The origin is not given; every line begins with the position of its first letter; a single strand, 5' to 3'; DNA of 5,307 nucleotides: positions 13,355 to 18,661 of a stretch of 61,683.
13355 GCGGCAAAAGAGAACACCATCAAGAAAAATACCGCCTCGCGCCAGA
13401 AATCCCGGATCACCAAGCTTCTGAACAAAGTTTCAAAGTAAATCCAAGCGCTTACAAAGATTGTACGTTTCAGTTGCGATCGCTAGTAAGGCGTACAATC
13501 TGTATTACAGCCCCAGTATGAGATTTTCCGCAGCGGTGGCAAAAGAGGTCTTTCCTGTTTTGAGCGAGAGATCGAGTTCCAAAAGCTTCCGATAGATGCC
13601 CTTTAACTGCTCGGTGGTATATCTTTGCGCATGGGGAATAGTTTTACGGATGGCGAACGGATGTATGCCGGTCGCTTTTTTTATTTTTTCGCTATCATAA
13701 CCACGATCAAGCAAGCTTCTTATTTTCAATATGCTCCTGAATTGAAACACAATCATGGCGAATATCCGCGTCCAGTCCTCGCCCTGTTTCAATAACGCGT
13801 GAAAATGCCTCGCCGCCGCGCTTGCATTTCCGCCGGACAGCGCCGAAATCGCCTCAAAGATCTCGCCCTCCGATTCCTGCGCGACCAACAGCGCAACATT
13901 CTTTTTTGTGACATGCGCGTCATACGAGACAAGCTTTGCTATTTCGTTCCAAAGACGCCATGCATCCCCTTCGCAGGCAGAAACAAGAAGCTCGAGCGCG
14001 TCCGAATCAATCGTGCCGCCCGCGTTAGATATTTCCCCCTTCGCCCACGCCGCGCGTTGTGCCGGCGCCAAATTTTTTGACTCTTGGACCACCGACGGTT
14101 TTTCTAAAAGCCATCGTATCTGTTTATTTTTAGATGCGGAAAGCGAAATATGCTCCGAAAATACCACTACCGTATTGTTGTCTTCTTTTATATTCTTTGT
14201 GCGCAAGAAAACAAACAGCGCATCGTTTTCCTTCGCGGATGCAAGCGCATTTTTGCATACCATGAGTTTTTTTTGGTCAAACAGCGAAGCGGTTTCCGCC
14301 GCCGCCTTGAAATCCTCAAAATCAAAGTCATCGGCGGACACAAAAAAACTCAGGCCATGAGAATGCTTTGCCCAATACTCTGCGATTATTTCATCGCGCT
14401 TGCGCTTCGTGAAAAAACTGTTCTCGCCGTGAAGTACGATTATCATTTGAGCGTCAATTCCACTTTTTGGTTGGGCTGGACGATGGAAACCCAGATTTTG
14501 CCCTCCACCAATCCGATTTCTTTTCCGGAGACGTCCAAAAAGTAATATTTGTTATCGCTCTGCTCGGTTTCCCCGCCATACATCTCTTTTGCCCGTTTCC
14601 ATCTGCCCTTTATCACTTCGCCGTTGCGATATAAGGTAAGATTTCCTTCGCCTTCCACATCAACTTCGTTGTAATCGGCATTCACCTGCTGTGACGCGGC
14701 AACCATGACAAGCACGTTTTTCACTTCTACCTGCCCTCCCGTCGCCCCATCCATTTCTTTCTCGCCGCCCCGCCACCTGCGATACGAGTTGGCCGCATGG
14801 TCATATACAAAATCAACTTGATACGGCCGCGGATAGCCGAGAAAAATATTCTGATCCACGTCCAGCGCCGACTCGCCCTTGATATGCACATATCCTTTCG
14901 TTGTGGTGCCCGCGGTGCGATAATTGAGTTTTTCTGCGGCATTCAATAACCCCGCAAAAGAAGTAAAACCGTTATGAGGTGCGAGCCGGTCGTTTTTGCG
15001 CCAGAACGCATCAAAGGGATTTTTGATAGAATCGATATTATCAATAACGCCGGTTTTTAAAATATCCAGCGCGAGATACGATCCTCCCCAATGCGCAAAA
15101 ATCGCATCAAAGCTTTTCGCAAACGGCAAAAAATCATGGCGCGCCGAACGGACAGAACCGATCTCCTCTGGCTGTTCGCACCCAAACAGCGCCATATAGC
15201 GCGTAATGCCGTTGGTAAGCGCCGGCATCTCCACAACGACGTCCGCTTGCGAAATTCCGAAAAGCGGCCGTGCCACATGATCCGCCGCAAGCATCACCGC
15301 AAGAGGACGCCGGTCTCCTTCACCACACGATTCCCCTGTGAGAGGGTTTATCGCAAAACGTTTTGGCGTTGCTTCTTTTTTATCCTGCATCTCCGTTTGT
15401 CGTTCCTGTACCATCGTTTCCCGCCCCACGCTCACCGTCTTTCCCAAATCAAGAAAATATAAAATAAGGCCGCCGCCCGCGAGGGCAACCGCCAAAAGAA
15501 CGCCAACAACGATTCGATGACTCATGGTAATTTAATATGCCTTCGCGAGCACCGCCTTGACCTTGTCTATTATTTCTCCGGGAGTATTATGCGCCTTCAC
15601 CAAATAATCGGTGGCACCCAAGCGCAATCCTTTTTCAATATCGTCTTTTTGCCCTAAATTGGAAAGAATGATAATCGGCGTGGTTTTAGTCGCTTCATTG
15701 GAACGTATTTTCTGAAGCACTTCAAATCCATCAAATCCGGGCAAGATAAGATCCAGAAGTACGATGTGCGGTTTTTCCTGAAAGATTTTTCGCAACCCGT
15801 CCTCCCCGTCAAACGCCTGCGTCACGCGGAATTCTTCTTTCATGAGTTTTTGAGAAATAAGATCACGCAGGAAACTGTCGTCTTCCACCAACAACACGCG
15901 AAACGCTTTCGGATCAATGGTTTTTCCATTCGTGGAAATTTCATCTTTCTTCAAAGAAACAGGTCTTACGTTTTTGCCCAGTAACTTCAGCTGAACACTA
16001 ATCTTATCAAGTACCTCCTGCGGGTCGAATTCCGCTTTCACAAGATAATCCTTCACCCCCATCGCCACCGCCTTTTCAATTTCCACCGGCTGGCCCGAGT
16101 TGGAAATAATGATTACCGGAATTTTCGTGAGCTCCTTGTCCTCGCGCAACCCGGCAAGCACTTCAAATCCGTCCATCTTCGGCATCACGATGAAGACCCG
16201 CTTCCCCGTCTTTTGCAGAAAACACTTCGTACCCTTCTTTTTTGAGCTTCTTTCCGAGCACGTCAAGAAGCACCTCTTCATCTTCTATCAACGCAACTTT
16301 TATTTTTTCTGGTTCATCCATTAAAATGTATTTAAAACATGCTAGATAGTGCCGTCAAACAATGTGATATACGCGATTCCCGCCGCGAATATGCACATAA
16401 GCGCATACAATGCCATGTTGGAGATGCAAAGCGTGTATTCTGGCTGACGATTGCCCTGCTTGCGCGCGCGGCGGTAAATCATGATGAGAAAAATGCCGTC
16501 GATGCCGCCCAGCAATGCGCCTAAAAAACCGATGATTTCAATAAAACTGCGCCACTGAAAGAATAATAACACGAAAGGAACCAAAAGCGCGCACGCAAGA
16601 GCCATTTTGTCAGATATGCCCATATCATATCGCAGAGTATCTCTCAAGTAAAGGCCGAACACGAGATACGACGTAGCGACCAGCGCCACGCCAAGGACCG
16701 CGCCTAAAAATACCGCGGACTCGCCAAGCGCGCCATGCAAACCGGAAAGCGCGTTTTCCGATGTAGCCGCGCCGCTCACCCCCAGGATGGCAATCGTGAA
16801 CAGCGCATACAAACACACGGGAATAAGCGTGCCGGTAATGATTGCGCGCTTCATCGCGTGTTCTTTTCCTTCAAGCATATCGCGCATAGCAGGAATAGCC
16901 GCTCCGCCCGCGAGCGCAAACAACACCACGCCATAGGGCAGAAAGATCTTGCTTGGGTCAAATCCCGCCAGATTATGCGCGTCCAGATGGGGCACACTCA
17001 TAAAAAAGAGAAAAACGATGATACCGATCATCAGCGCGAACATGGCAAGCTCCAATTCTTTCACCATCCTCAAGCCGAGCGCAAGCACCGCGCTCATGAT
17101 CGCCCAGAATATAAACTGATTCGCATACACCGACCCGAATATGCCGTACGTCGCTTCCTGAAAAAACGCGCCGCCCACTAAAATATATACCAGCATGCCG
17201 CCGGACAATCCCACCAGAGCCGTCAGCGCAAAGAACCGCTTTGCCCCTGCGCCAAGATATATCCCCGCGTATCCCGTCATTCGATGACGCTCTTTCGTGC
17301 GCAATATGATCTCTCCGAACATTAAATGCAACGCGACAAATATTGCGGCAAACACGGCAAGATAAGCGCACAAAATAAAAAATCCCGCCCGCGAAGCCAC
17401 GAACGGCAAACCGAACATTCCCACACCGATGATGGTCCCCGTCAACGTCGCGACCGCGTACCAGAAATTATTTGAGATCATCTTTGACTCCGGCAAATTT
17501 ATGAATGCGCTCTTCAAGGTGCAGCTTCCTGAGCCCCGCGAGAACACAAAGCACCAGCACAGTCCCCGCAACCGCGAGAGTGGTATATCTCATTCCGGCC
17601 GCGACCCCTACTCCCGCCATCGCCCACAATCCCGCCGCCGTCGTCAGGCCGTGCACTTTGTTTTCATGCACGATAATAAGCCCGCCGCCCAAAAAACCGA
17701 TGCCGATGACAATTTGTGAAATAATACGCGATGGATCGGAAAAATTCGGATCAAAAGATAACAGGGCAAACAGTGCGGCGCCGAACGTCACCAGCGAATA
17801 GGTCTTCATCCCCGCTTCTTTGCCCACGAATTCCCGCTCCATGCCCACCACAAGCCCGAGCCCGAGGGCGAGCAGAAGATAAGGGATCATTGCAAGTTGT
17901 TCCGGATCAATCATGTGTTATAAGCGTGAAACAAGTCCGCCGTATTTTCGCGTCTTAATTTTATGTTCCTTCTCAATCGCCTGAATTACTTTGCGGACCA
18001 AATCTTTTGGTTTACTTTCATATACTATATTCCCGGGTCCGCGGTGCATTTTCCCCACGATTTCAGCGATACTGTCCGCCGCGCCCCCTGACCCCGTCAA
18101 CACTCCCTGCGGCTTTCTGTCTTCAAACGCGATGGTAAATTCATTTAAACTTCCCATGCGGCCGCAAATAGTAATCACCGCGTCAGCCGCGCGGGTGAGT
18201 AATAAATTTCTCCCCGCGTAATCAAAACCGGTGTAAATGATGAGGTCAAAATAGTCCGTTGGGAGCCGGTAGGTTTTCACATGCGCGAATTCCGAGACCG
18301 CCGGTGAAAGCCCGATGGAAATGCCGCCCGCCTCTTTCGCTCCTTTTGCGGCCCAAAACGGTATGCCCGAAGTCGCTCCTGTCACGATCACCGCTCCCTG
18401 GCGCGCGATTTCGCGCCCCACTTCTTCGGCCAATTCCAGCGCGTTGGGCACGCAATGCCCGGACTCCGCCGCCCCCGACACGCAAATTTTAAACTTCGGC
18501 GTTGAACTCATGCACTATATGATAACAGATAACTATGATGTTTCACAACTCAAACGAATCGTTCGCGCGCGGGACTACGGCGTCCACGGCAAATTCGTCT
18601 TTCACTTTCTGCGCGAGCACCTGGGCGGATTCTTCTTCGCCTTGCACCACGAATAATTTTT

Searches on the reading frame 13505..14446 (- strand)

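Call 62: search_protein_families(library=pfam, proteins=[window:13505-14446:-], max_evalue=0.0001)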
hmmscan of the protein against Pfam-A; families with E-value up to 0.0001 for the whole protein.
window:13505-14446:- (313 aa): 1 family
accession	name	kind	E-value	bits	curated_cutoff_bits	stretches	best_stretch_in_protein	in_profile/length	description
PF21694.2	DNA_pol3_delta_C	-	3.4e-28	98.5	27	1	194-312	2-120/121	DNA polymerase III delta subunit, C-terminal domain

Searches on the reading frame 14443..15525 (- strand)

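Call 62: search_protein_families(library=pfam, proteins=[window:14443-15525:-], max_evalue=0.0001)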
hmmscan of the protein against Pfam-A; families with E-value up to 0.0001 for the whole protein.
window:14443-15525:- (360 aa): 2 families
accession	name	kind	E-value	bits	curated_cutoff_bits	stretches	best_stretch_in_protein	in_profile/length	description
PF11258.13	DUF3048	-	1.2e-39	136.2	25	1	62-203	1-148/148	Protein of unknown function (DUF3048) N-terminal domain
PF17479.7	DUF3048_C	-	3.7e-20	72.8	25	1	233-346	7-114/114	Protein of unknown function (DUF3048) C-terminal domain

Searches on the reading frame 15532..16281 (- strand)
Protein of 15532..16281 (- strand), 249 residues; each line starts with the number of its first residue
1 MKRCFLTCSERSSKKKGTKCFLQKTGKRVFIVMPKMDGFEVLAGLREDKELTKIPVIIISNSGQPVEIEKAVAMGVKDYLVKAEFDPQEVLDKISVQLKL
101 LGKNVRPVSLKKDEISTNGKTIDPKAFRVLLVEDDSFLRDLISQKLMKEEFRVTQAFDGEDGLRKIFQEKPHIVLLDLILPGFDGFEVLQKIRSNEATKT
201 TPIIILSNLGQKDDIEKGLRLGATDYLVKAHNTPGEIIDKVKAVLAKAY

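Call 63: search_protein_families(library=pfam, proteins=[window:15532-16281:-], max_evalue=0.0001)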
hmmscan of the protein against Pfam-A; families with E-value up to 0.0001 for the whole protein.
window:15532-16281:- (249 aa): 1 family
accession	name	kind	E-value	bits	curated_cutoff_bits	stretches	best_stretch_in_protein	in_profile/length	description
PF00072.30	Response_reg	-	5.4e-35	120.4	30.2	2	129-240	1-109/111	Response regulator receiver domain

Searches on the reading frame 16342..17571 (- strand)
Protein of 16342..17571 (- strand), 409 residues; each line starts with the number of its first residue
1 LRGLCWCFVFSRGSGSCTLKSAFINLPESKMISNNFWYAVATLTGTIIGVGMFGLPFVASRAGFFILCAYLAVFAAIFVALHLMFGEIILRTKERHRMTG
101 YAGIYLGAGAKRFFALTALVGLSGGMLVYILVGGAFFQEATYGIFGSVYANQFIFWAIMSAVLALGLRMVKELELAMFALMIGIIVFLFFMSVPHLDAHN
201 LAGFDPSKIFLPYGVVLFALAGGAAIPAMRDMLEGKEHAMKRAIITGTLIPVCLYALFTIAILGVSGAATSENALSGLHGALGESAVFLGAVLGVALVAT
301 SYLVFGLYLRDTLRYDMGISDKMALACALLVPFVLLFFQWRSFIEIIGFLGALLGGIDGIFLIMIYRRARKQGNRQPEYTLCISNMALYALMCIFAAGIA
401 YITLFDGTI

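Call 62: search_protein_families(library=pfam, proteins=[window:16342-17571:-], max_evalue=0.0001)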
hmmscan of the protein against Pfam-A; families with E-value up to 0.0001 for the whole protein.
window:16342-17571:- (409 aa): 1 family
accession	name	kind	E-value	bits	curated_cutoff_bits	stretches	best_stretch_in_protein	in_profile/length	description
PF03222.19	Trp_Tyr_perm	-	3.6e-23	82.8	22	1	34-396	3-387/393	Tryptophan/tyrosine permease family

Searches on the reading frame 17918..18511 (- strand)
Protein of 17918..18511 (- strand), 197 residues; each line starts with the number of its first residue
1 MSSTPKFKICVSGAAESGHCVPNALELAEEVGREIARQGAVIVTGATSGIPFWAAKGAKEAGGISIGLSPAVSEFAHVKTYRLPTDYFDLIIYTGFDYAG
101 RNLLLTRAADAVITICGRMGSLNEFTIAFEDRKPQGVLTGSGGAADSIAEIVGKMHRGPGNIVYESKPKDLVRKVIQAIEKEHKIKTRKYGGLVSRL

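Call 63: search_protein_families(library=pfam, proteins=[window:17918-18511:-], max_evalue=0.0001)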
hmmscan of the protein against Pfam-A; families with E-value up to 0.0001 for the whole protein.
window:17918-18511:- (197 aa): 1 family
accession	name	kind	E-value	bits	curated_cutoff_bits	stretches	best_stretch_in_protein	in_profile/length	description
PF18306.6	LDcluster4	-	9.8e-35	119.8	26.3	1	7-171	2-150/151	SLOG cluster4 family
